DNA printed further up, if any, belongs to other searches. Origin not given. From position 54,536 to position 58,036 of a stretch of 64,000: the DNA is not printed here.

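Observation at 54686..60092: Tandem paralogous ParA/MinD-like ATPases with a KGGxGR Walker A, a spacer of about 220 residues, and long helical tails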

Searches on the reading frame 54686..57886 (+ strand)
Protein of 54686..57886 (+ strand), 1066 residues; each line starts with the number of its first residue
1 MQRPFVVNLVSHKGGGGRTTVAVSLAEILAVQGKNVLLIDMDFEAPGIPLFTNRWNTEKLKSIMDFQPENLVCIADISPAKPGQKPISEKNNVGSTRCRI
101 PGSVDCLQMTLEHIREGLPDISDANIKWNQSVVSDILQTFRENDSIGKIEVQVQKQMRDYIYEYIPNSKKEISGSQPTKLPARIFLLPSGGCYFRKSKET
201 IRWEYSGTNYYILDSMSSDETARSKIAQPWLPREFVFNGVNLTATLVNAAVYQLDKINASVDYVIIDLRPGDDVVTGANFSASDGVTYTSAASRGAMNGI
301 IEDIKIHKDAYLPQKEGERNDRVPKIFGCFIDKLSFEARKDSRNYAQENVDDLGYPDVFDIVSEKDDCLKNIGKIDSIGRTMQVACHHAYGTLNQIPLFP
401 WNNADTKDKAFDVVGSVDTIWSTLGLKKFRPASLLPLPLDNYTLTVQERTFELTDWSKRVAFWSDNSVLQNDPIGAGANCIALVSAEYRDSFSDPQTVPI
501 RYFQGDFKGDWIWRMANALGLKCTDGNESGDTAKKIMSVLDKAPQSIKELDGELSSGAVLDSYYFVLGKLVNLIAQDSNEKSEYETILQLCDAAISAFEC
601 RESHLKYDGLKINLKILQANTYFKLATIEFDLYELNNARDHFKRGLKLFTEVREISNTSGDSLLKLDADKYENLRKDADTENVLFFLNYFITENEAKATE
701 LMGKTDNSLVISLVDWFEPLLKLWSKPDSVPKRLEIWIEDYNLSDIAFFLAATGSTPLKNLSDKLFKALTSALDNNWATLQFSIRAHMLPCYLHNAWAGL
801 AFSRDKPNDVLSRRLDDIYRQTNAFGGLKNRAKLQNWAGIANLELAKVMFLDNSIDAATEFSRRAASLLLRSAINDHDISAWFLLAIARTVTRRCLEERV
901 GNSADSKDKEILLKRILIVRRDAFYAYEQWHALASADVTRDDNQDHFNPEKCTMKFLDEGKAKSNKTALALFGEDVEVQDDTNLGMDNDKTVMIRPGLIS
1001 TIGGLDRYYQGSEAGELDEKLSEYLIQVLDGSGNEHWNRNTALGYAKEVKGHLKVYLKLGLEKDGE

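Call 3: search_protein_families(library=pfam, proteins=[window:54686-57886:+], max_evalue=0.1)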
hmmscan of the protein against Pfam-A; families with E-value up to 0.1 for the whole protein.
window:54686-57886:+ (1066 aa): 7 families
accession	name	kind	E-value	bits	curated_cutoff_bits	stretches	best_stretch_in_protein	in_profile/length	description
PF13614.12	AAA_31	-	1.3e-12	48.4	27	2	6-43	3-40/177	AAA domain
PF01656.29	CbiA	-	5.7e-08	33.2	25.4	1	9-167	3-111/125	CobQ/CobB/MinD/ParA nucleotide binding domain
PF10609.15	ParA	-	1.8e-07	31.3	27.1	1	6-58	5-57/246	NUBPL iron-transfer P-loop NTPase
PF09140.17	MipZ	-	0.00045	20.1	20.7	1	7-75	3-71/262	ATPase MipZ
PF02374.21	ArsA_ATPase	-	0.0015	18.3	24.3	1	9-80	5-70/305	Anion-transporting ATPase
PF06564.18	CBP_BcsQ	-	0.021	14.8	21.3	1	9-41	6-38/234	Cellulose biosynthesis protein BcsQ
PF07015.17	VirC1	-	0.037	13.8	24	1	7-46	4-43/231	VirC1 protein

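Call 4: search_protein_families(library=ncbifam, proteins=[window:54686-57886:+], max_evalue=0.1)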
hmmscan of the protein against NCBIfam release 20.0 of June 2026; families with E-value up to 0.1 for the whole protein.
window:54686-57886:+ (1066 aa): 22 families
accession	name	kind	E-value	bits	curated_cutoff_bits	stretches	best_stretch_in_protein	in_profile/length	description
NF047398.1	AAA_KGGVGR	domain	5.8e-18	65.9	90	1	5-68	3-66/190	KGGVGR-motif variant AAA ATPase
NF041546.1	ParA_partition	equivalog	5.2e-09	35.9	180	1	6-42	1-37/203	ParA family partition ATPase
NF041136.1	MrpORP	equivalog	5.6e-07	29.2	450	1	7-52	8-53/365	iron-sulfur cluster carrier protein MrpORP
TIGR03453.1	partition_RepA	equivalog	2.2e-06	26.8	348.45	1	6-45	106-145/387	plasmid partitioning protein RepA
NF053622.1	ATPseBagAMYCTU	equivalog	4.1e-06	26.5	400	1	8-42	10-44/325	ATPase BagA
NF041283.1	PrgP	equivalog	6.4e-06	25.7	400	1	5-59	3-58/297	ParA superfamily DNA segregation protein PrgP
TIGR03371.1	cellulose_yhjQ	equivalog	7e-06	25.7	157.85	1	6-42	3-39/246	cellulose biosynthesis protein BcsQ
TIGR01969.1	minD_arch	subfamily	5.4e-05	22.5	201.75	1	6-43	2-39/251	cell division ATPase MinD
TIGR01007.1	eps_fam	subfamily_domain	0.00017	21.2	108.05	1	8-50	21-63/204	polysaccharide biosynthesis tyrosine autokinase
NF010259.0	PRK13705.1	equivalog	0.00027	20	725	1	3-41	105-143/388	plasmid-partitioning protein SopA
NF010443.0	PRK13869.1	subfamily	0.0004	19.3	446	1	6-45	123-162/405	plasmid-partitioning protein RepA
NF008669.0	PRK11670.1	equivalog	0.00047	19.2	348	1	6-50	109-153/369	iron-sulfur cluster carrier protein ApbC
TIGR03815.1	CpaE_hom_Actino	equivalog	0.00051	19.3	154.45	1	4-50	111-157/340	septum site-determining protein Ssd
TIGR01968.1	minD_bact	equivalog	0.00062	19.2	212.9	1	6-43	3-40/261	septum site-determining protein MinD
NF040564.1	SCO2523_fam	equivalog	0.0043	16.4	200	1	8-46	4-42/305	SCO2523 family variant P-loop protein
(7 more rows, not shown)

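Call 5: search_protein_families(library=padloc, proteins=[window:54686-57886:+], max_evalue=0.1)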
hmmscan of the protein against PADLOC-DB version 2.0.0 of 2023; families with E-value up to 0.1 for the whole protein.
window:54686-57886:+ (1066 aa): 2 families
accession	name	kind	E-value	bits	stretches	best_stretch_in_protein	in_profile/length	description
PDLC04559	PDC-M28B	-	1.1e-10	39.3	1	8-48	132-172/438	-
PDLC04560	PDC-M28B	-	9.8e-07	26.4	1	7-51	17-62/327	-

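Call 19: list_cluster_members(proteins=[P0001, window:54686-57886:+, window:52642-54582:+, window:61205-63955:+, window:60089-61078:+])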
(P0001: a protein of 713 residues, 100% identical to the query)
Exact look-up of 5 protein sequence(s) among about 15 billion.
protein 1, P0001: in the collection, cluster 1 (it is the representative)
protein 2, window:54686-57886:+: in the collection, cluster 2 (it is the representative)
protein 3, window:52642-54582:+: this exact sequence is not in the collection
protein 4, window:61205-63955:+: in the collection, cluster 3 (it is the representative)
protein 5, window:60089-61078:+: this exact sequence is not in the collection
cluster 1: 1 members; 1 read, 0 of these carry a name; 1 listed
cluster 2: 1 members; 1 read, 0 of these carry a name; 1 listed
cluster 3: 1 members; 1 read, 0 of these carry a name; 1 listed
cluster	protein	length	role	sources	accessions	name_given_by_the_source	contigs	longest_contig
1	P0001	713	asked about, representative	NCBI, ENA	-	-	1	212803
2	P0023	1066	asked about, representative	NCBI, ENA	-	-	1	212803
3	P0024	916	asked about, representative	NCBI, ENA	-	-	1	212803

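Call 20: find_homologous_proteins(query=window:54686-57886:+)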
Query window:54686-57886:+ (1066 aa): 3 proteins with E <= 0.001 among 8000 candidates.
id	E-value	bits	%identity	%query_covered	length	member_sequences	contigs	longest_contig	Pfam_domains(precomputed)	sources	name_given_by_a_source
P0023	0.0e+0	2448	100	100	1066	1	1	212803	PF10609.16,PF01656.30,PF13614.13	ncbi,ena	-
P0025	6.3e-48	182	26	87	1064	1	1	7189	PF01656.30,PF13614.13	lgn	-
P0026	2.6e-10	57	54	3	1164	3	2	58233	PF00142.25,PF10609.16,PF01656.30,PF13614.13,PF07015.18,PF09140.18,PF06564.19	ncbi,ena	-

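Call 107: search_solved_structures(query=A6, max_evalue=0.01, show_alignments=1)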
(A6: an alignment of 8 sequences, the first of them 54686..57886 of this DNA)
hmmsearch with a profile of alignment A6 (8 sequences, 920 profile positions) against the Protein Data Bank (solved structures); distinct sequences matched with E-value up to 0.01: 17.
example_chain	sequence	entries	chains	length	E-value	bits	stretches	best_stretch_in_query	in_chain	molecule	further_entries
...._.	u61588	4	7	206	2.7e-05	25.8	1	4-42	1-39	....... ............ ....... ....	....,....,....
5u1g_D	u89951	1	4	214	2.8e-05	25.8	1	4-42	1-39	ParA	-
4pfs_A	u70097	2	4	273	5.6e-05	24.8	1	5-60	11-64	Cobyrinic Acid a,c-diamide synthase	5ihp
3pg5_A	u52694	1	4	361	5.6e-05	24.7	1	4-42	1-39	Uncharacterized protein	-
5if9_A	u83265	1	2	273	6e-05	24.7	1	6-60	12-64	Cobyrinic Acid a,c-diamide synthase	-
1wcv_1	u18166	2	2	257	0.00012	23.7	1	7-43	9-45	SEGREGATION PROTEIN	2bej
6iub_A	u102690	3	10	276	0.00018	23.1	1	12-45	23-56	SpoOJ regulator (Soj)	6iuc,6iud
8zkc_A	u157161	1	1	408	0.00038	22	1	9-59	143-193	Iron-sulfur cluster carrier protein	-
4v03_A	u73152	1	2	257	0.00053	21.5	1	6-43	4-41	SITE-DETERMINING PROTEIN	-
5u1j_B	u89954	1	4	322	0.001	20.6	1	4-52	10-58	Uncharacterized protein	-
5k5z_A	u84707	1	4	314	0.0014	20.1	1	5-52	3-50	ParA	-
2bek_A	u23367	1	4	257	0.0024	19.4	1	7-41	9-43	SEGREGATION PROTEIN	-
8jmj_A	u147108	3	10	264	0.003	19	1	12-41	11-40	SpoOJ regulator (Soj)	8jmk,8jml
1ion_A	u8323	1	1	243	0.0035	18.8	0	5-45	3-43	PROBABLE CELL DIVISION INHIBITOR MIND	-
4v02_A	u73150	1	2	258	0.0064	17.9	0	6-40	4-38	SITE-DETERMINING PROTEIN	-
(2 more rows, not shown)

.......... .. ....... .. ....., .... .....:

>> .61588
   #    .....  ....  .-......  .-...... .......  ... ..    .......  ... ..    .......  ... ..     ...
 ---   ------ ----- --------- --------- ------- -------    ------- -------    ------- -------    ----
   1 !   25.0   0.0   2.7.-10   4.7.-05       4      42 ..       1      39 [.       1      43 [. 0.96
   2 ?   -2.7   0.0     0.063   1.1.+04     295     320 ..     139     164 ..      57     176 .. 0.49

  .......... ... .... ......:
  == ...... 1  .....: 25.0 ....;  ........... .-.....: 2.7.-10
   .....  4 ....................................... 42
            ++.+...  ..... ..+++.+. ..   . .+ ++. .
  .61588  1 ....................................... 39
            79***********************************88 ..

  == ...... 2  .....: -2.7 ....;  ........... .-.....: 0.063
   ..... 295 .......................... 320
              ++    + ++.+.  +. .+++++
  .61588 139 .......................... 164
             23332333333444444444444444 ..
